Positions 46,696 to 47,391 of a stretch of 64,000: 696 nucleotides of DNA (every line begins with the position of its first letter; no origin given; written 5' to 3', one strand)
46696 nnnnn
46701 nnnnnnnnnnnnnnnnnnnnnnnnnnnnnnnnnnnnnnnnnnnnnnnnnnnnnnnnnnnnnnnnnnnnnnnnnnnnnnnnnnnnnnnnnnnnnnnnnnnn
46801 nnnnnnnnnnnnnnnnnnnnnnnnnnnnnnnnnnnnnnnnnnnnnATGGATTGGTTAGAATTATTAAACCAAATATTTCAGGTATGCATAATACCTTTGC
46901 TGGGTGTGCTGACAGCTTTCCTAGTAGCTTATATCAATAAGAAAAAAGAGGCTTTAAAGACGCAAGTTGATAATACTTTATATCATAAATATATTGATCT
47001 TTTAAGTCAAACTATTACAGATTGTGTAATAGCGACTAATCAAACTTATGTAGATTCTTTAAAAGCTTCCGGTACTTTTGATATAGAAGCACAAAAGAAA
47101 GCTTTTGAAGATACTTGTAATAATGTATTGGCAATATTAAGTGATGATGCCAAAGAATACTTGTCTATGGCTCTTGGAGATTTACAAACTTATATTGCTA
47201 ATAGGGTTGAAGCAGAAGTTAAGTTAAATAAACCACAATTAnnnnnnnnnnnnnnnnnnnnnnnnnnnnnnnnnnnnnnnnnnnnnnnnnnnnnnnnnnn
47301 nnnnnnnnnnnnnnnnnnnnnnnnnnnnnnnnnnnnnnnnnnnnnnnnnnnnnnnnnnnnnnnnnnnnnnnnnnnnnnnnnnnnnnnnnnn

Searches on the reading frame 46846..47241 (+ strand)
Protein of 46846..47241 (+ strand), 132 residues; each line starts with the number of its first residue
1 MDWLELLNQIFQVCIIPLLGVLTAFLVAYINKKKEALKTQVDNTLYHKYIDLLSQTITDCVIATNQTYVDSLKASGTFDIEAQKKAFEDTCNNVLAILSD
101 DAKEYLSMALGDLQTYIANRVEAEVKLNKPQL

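Call 10: search_protein_families(library=phrogs, proteins=[window:46846-47241:+], max_evalue=0.001)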
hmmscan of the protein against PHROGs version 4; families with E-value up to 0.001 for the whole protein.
seq(132 aa): 1 family
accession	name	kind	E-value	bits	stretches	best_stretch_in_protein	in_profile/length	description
phrog_13712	-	lysis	1e-30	107.9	1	6-129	4-130/175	holin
